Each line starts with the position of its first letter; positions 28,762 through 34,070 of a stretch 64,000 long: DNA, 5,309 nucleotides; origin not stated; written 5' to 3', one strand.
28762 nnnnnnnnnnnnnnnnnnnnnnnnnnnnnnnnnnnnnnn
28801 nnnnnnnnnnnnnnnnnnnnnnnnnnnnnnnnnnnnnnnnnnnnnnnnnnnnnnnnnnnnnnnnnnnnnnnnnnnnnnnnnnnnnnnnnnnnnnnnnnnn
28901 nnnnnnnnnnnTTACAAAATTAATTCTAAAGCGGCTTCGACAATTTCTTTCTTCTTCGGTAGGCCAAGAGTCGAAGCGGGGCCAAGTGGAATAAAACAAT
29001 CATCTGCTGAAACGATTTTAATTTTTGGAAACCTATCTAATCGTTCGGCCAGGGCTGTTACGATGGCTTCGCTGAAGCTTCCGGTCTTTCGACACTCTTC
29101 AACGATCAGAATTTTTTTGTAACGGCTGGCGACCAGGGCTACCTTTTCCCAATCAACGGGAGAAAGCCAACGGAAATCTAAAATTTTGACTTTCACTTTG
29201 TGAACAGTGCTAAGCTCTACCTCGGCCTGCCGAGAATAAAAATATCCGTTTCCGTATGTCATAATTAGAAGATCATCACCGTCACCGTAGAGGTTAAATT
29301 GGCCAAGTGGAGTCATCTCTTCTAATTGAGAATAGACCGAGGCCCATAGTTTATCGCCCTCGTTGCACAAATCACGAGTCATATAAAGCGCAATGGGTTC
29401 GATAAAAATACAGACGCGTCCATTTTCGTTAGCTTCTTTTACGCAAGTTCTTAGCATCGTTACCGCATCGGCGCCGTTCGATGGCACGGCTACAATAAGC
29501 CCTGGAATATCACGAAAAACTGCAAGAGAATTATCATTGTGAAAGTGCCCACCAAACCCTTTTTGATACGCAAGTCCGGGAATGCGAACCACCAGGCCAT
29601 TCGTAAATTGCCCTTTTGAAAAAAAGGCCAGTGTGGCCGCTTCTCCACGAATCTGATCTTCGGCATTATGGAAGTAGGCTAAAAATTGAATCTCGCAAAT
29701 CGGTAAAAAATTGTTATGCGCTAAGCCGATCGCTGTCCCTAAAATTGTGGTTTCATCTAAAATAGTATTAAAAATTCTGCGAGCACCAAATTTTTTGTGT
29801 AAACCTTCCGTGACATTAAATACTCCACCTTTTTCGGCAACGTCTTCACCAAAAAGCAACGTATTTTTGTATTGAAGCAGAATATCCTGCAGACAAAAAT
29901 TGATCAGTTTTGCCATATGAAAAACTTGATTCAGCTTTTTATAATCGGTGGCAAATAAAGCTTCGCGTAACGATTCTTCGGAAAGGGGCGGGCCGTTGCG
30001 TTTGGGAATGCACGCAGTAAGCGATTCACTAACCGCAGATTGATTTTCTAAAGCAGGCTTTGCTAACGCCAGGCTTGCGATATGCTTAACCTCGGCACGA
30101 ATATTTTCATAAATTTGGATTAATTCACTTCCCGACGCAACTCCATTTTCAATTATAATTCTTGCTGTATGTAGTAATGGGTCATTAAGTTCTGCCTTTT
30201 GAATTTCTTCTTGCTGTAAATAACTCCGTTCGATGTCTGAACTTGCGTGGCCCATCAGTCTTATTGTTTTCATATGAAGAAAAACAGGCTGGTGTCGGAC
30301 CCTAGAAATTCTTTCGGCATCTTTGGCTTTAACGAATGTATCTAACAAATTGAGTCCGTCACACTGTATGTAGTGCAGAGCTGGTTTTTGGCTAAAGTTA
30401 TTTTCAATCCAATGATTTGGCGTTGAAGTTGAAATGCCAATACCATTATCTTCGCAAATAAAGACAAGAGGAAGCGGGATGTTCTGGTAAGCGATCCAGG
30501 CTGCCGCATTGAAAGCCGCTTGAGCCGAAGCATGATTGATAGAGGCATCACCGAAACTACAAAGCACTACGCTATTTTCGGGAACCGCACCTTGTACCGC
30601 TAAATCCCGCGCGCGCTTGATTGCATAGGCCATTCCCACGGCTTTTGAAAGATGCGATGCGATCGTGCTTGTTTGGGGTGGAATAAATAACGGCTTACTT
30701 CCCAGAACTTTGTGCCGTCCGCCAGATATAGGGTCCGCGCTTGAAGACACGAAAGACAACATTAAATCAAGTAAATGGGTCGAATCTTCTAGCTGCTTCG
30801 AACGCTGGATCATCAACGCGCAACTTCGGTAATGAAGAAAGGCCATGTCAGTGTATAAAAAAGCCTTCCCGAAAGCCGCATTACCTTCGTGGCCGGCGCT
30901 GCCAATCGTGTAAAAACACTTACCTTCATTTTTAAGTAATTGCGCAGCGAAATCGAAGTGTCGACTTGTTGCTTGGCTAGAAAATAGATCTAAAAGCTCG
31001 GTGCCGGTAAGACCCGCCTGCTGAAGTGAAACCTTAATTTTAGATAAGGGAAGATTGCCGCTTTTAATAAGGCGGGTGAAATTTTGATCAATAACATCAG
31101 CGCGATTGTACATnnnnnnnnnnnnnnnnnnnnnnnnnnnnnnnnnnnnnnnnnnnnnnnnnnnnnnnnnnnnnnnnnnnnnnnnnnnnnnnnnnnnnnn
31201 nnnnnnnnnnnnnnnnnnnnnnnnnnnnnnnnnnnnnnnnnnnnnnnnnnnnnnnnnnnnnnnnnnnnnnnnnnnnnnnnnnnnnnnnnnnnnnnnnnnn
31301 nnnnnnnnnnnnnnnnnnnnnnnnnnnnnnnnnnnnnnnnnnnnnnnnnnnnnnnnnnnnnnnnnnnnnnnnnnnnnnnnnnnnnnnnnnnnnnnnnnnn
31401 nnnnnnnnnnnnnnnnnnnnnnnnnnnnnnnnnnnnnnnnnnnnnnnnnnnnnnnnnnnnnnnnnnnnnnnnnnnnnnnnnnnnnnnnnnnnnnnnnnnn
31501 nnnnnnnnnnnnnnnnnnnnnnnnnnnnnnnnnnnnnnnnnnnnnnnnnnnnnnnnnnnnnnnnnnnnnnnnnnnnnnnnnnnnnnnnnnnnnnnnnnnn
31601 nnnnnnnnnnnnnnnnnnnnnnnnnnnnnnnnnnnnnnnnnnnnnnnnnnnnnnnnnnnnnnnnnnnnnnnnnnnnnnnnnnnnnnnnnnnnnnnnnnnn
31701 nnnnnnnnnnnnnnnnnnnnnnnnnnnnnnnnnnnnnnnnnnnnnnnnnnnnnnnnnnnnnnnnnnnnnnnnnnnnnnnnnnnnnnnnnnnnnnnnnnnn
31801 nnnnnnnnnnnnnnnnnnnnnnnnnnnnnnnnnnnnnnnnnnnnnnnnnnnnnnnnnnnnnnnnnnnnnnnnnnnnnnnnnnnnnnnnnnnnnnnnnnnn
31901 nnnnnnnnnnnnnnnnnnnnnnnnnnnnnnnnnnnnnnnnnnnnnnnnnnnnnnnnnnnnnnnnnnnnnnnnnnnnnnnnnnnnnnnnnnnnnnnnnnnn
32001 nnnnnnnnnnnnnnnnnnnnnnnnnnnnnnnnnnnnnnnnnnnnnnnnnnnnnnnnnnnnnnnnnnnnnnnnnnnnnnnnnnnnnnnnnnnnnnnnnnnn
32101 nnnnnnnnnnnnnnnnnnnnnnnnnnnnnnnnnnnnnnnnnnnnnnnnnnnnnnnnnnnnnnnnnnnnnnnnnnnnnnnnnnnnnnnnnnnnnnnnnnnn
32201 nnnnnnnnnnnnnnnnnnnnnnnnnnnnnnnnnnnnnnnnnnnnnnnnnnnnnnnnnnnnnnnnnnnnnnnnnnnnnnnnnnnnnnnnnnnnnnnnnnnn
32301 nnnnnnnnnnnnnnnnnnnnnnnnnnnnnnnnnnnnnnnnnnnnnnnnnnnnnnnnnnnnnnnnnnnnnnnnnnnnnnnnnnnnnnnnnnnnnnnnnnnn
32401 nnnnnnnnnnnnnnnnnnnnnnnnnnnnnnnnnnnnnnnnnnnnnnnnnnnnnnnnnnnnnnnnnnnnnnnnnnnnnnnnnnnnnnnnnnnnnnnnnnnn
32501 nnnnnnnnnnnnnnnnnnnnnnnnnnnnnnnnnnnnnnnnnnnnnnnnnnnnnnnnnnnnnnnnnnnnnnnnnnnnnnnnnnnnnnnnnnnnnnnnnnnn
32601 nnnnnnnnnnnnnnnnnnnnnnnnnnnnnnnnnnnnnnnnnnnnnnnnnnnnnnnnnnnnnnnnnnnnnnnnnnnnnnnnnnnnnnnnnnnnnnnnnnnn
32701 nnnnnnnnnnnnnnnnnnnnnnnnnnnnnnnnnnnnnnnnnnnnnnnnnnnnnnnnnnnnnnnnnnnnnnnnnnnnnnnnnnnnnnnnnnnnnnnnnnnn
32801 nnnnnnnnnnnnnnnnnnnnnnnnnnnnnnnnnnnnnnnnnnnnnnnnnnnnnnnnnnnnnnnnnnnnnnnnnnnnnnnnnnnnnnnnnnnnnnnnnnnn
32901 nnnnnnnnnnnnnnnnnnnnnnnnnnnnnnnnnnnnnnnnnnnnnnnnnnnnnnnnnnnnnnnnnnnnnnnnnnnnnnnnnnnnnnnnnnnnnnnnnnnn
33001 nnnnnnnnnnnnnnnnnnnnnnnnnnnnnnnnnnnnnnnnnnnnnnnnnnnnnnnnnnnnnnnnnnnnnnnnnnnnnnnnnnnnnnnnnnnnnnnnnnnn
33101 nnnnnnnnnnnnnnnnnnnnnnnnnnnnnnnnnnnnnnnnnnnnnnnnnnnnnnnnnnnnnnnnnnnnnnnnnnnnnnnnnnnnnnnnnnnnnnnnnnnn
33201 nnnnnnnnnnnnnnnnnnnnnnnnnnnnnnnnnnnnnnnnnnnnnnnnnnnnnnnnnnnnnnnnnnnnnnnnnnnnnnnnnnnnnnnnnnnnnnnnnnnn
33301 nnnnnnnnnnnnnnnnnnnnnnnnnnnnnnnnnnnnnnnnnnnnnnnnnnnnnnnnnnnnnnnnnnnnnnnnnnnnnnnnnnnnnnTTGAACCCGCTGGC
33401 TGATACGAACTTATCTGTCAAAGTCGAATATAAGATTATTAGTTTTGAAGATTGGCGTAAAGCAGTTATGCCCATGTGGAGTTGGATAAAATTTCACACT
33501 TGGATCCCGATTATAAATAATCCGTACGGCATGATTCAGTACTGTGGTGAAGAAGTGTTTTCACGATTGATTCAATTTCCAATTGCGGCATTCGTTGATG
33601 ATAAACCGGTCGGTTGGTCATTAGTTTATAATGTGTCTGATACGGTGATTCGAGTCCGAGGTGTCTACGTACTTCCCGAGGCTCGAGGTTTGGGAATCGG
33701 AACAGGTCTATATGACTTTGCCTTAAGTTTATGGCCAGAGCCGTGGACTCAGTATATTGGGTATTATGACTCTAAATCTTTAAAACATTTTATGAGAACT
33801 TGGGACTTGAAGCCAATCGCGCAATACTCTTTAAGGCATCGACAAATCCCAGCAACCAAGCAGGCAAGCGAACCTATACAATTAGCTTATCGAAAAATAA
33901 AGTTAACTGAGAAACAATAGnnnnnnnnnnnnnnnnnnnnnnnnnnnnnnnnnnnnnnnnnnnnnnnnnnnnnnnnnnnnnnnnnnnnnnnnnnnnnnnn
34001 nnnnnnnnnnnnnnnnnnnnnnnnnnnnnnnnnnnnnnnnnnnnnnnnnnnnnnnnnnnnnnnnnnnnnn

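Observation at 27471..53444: Candidate new system: a 26-kb scaffold-less tailoring island of oxygenases, PP-loop ATPases, GNATs and desaturases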

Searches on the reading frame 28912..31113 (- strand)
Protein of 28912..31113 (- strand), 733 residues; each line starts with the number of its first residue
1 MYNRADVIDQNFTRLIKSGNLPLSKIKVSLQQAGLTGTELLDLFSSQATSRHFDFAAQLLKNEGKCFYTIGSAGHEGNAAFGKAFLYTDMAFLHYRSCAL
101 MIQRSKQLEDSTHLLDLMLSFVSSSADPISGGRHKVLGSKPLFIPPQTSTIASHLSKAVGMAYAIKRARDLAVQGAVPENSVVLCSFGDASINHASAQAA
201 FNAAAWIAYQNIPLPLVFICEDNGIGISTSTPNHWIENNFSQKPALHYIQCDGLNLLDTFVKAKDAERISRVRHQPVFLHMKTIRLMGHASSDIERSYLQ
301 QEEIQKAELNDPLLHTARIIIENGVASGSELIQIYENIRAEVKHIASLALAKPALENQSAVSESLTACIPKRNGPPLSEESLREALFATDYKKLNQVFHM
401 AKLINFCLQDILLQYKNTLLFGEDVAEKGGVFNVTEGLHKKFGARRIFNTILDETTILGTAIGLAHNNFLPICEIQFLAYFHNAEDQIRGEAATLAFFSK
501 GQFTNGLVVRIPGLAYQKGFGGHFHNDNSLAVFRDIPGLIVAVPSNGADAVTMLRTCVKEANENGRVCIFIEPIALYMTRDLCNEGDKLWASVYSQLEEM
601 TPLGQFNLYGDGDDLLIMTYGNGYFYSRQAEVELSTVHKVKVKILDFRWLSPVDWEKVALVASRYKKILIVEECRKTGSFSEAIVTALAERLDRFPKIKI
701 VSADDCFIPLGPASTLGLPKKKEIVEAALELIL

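Call 4: search_protein_families(library=pfam, max_evalue=0.01, proteins=[window:28912-31113:-])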
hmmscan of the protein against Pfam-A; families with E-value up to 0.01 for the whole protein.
window:28912-31113:- (733 aa): 3 families
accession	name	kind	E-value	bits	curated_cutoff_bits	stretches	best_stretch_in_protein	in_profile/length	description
PF00676.26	E1_dh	-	1e-27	97.3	22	1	47-355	4-297/300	Dehydrogenase E1 component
PF02779.29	Transket_pyr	-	3.1e-21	76.2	27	1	400-571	5-167/174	Transketolase, pyrimidine binding domain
PF02780.25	Transketolase_C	-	1.6e-13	51.1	25.9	1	607-692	4-88/124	Transketolase, C-terminal domain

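Call 12: search_protein_families(library=ncbifam, max_evalue=0.01, proteins=[window:28912-31113:-])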
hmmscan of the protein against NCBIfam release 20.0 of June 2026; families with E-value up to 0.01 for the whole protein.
window:28912-31113:- (733 aa): 9 families
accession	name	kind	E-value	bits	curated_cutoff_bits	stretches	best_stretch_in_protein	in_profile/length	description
NF006667.0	PRK09212.1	subfamily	1e-33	116.7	321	1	407-731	13-322/327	pyruvate dehydrogenase complex E1 component subunit beta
NF008854.0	PRK11892.1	equivalog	9.2e-32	110.3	454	1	412-729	156-459/464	pyruvate dehydrogenase complex E1 component subunit beta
TIGR03181.1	PDH_E1_alph_x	equivalog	9.1e-29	100.4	411.35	1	32-360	18-322/341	pyruvate dehydrogenase (acetyl-transferring) E1 component subunit alpha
TIGR03182.1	PDH_E1_alph_y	equivalog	1.8e-26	92.8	393.85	1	149-355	110-304/315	pyruvate dehydrogenase (acetyl-transferring) E1 component subunit alpha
NF003933.0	PRK05444.2-2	equivalog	5.4e-18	64.8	395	1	436-716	327-586/606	1-deoxy-D-xylulose-5-phosphate synthase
TIGR00204.1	dxs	equivalog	1.7e-15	56.6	465.95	1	447-712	354-592/616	1-deoxy-D-xylulose-5-phosphate synthase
NF004559.0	PRK05899.2-5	equivalog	8.9e-10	37.4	488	1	439-695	355-585/627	transketolase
NF008968.0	PRK12315.1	subfamily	0.00036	18.9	510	0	533-688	399-537/582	1-deoxy-D-xylulose-5-phosphate synthase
NF007206.0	PRK09627.1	equivalog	0.0037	16.3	579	1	587-687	251-346/375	2-oxoglutarate synthase subunit alpha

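Call 71: find_homologous_proteins(query=window:28912-31113:-, max_evalue=1e-20)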
Query window:28912-31113:- (733 aa): 8000 proteins with E <= 1e-20 among 8000 candidates; the best 120 are listed.
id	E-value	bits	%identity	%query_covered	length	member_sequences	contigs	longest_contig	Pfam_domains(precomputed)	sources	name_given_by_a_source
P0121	0.0e+0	1661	100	100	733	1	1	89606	PF00676.26,PF02780.26,PF02779.30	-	-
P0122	0.0e+0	1241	72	100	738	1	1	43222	PF00676.26,PF02780.26,PF02779.30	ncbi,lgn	-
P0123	0.0e+0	1160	68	100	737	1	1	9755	PF00676.26,PF02780.26,PF02779.30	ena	-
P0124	0.0e+0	1152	68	100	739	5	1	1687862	PF00676.26,PF02780.26,PF02779.30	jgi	jgi:2-oxoisovalerate dehydrogenase E1 component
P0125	0.0e+0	1147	68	100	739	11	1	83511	PF00676.26,PF02780.26,PF02779.30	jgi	jgi:2-oxoisovalerate dehydrogenase E1 component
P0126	0.0e+0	1141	67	99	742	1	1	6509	PF00676.26,PF02780.26,PF02779.30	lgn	-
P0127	0.0e+0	1127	67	100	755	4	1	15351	PF00676.26,PF02780.26,PF02779.30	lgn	-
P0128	0.0e+0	1118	65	100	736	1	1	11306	PF00676.26,PF02780.26,PF02779.30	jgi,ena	-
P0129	0.0e+0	1050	62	100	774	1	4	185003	PF00676.26,PF02780.26,PF02779.30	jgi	jgi:2-oxoisovalerate dehydrogenase E1 component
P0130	0.0e+0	1045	61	100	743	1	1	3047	PF00676.26,PF02780.26,PF02779.30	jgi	jgi:2-oxoisovalerate dehydrogenase E1 component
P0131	0.0e+0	1044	61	100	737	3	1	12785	PF00676.26,PF02780.26,PF02779.30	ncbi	-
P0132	0.0e+0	1041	62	100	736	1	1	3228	PF00676.26,PF02780.26,PF02779.30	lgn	-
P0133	0.0e+0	1039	62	100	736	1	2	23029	PF00676.26,PF02780.26,PF02779.30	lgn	-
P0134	0.0e+0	1038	61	100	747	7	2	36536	PF00676.26,PF02780.26,PF02779.30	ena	-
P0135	0.0e+0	1038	61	100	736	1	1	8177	PF00676.26,PF02780.26,PF02779.30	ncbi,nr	ncbi:MAG: hypothetical protein KDD40_00620 [Bdellovibrionales bacterium]|nr:hypothetical protein [Bd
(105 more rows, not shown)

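Call 72: find_encoding_contigs(protein=P0122, flank=10000, max_places=2)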
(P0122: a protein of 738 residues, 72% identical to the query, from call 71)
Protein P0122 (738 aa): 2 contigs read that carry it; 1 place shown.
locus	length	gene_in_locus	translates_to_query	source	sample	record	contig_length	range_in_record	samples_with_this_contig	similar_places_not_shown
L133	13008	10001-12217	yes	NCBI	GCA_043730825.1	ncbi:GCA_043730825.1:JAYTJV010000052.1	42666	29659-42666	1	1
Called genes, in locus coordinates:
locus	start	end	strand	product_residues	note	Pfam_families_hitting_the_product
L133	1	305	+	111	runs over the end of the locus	PF00462:Glutaredoxin (weak)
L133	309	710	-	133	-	-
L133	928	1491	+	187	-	PF11810:DUF3332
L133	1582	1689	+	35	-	-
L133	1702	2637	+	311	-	-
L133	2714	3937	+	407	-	PF13578:Methyltransf_24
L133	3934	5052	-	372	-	PF00270:DEAD, PF04851:ResIII, PF00271:Helicase_C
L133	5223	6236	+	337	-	PF00291:PALP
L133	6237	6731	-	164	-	PF00583:Acetyltransf_1 (weak), PF13508:Acetyltransf_7 (weak)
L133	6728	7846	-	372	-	-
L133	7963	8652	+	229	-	-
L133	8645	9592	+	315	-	-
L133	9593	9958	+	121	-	-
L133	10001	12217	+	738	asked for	PF00676:E1_dh, PF02779:Transket_pyr, PF02780:Transketolase_C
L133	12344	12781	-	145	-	-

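Call 73: find_encoding_contigs(protein=P0124, flank=8000, max_places=1)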
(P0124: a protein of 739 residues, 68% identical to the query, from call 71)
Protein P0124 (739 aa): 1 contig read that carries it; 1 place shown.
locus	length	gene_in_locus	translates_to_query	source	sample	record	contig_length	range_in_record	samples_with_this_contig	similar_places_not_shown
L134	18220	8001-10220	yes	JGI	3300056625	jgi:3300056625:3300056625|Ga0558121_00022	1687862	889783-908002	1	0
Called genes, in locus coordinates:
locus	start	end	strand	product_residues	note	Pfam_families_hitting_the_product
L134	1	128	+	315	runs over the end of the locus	PF13793:Pribosyltran_N, PF00156:Pribosyltran, PF14572:Pribosyl_synth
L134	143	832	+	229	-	PF01386:Ribosomal_L25p, PF14693:Ribosomal_TL5_C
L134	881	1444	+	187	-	PF01195:Pept_tRNA_hydro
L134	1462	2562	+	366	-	PF01926:MMR_HSR1, PF02421:FeoB_N, PF06071:YchF-GTPase_C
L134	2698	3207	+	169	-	-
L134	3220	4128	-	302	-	PF02541:Ppx-GppA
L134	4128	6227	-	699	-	PF13089:PP_kinase_N, PF02503:PP_kinase, PF17941:PP_kinase_C_1, PF13091:PLDc_2, PF13090:PP_kinase_C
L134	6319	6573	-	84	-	-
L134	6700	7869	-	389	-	PF02771:Acyl-CoA_dh_N, PF02770:Acyl-CoA_dh_M, PF00441:Acyl-CoA_dh_1, PF08028:Acyl-CoA_dh_2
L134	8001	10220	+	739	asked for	PF00676:E1_dh, PF02779:Transket_pyr, PF02780:Transketolase_C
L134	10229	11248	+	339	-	-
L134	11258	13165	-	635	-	PF01926:MMR_HSR1, PF02421:FeoB_N, PF07670:Gate, PF07664:FeoB_C, PF07670:Gate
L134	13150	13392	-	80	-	PF04023:FeoA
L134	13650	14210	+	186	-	-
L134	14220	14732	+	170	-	PF27139:Aq_1264_TM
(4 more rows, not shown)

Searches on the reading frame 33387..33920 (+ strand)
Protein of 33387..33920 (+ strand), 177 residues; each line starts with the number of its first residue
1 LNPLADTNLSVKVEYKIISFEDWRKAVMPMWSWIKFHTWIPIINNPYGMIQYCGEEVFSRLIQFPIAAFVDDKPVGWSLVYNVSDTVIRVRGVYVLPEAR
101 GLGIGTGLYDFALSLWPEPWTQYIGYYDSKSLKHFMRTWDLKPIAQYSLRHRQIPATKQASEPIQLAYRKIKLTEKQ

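Call 4: search_protein_families(library=pfam, max_evalue=0.01, proteins=[window:33387-33920:+])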
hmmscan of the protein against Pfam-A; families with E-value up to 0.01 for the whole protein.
window:33387-33920:+ (177 aa): 2 families
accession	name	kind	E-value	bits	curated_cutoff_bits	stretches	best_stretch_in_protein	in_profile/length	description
PF00583.31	Acetyltransf_1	-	3e-07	31.1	20.7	1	64-113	34-85/116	Acetyltransferase (GNAT) family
PF13508.13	Acetyltransf_7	-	9.9e-06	26.3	27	1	68-114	8-54/84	Acetyltransferase (GNAT) domain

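Call 114: search_protein_families(library=padloc, max_evalue=0.001, proteins=[window:33387-33920:+])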
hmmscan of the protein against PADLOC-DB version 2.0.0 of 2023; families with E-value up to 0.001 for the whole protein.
window:33387-33920:+ (177 aa): 0 families
